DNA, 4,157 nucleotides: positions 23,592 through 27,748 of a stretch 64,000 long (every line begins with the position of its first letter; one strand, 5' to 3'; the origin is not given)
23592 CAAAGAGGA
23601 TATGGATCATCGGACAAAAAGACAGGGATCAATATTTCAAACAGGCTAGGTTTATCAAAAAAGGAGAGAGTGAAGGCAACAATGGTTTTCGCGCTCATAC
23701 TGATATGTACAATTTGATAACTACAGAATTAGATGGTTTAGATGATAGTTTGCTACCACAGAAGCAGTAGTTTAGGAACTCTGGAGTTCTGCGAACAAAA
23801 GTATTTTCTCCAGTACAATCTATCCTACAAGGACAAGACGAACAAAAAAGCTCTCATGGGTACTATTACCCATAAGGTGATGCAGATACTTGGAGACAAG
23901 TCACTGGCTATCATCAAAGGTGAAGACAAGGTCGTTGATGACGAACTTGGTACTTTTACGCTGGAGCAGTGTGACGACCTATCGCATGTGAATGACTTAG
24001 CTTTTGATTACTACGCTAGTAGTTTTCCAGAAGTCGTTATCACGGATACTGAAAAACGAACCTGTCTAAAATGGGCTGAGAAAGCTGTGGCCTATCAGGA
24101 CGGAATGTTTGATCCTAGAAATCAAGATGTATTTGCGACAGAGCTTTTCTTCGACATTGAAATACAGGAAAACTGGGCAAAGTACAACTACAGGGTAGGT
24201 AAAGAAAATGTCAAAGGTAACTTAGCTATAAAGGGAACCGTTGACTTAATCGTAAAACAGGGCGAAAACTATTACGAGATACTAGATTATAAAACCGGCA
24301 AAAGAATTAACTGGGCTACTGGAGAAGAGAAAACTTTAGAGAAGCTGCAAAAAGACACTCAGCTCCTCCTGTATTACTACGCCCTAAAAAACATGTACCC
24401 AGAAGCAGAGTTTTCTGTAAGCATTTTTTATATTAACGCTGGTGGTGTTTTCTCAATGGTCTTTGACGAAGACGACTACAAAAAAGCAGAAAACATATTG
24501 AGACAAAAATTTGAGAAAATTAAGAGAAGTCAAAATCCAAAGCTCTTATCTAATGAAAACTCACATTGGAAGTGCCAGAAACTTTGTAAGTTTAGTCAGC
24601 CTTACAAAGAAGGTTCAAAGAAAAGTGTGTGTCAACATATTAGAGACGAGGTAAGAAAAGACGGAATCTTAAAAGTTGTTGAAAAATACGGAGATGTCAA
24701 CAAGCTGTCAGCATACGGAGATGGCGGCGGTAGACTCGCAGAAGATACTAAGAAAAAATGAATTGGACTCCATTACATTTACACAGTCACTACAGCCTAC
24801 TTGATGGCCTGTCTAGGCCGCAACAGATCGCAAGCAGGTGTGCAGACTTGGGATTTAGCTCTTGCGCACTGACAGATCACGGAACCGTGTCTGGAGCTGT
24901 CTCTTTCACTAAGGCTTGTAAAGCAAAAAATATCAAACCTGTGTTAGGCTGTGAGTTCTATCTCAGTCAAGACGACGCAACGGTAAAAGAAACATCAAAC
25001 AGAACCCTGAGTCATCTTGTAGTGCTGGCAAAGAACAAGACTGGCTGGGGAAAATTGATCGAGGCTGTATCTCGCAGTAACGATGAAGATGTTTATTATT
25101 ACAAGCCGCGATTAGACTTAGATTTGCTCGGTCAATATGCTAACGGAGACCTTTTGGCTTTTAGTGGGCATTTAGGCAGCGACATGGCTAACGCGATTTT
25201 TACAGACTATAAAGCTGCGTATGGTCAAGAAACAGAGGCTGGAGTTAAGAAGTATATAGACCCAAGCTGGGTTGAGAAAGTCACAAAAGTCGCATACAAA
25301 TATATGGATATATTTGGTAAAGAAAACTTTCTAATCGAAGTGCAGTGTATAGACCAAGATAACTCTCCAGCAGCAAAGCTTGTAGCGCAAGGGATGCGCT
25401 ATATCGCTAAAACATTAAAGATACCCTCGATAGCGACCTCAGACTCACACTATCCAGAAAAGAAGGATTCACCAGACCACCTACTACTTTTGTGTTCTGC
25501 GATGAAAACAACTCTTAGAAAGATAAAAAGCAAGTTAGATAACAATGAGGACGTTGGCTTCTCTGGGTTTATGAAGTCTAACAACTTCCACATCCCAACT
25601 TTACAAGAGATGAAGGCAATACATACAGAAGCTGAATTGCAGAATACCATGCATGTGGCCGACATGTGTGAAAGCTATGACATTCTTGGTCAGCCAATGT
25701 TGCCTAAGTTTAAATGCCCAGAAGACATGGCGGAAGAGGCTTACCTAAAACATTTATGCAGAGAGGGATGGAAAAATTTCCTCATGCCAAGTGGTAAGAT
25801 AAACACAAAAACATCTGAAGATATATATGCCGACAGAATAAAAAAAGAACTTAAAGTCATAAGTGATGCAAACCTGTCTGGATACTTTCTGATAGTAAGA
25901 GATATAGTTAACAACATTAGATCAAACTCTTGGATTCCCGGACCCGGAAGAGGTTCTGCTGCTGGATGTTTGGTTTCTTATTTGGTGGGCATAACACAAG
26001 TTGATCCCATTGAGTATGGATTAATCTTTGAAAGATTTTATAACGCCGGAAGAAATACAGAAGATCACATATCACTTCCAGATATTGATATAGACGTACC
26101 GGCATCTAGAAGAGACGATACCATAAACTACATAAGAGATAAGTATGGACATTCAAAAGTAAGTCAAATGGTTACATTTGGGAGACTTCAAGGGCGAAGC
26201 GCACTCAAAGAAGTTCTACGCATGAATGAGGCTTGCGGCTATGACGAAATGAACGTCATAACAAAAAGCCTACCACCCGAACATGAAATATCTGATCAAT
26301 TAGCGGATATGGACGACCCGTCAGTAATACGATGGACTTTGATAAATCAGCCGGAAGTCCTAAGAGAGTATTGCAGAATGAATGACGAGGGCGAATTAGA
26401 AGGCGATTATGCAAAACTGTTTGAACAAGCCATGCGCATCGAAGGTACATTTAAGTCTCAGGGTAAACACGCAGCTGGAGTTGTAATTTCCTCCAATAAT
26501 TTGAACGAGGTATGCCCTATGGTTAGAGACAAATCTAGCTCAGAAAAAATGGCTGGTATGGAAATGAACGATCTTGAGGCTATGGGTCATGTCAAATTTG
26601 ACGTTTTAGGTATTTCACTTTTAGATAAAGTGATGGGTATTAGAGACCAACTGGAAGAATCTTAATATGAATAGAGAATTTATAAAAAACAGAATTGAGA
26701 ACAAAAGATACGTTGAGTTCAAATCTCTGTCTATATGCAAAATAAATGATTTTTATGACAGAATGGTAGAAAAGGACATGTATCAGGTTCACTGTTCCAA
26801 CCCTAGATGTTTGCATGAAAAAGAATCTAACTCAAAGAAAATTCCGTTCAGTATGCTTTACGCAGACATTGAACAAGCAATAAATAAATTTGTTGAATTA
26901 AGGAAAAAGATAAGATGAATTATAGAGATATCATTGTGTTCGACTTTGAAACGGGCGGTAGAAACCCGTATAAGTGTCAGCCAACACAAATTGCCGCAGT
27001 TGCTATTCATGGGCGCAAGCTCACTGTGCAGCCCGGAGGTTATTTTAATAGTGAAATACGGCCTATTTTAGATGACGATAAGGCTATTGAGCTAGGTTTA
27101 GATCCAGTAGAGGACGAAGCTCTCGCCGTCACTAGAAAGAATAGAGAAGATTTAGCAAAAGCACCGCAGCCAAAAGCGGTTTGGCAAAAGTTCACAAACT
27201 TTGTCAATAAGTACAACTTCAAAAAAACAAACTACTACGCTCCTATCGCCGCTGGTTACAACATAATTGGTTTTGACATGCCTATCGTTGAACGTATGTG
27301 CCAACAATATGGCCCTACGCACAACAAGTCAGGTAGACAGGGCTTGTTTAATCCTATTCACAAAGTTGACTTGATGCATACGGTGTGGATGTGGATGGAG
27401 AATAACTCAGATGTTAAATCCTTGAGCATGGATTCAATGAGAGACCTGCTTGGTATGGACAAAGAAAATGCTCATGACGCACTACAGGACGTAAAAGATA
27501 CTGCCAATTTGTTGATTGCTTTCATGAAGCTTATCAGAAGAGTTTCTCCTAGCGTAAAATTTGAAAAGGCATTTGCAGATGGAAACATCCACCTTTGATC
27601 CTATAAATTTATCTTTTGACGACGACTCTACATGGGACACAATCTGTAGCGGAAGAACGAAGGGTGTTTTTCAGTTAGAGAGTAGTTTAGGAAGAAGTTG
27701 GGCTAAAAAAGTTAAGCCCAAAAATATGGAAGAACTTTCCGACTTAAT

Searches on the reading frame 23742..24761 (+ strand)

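Call 50: search_protein_families(library=phrogs, proteins=[window:23742-24761:+], max_evalue=0.00001)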
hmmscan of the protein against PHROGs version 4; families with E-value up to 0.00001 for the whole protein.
window:23742-24761:+ (339 aa): 2 families
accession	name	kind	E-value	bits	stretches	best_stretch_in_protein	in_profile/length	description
phrog_69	-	DNA, RNA and nucleotide metabolism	6.4e-14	52.8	1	8-306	92-332/501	exonuclease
phrog_1218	-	DNA, RNA and nucleotide metabolism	6.4e-12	46.4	1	7-230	11-202/364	exonuclease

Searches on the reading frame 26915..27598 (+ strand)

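Call 7: search_protein_families(library=pfam, proteins=[window:26915-27598:+])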
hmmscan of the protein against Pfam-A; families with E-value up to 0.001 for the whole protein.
window:26915-27598:+ (227 aa): 3 families
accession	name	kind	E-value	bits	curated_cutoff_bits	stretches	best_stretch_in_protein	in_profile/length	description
PF00929.31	RNase_T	-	1.3e-12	49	24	1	7-200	1-164/164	Exonuclease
PF13482.12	RNase_H_2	-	0.00096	19.6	22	0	84-184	42-118/165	RNase_H superfamily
PF03104.25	DNA_pol_B_exo1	-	0.00098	19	23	0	107-143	157-196/242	DNA polymerase family B, exonuclease domain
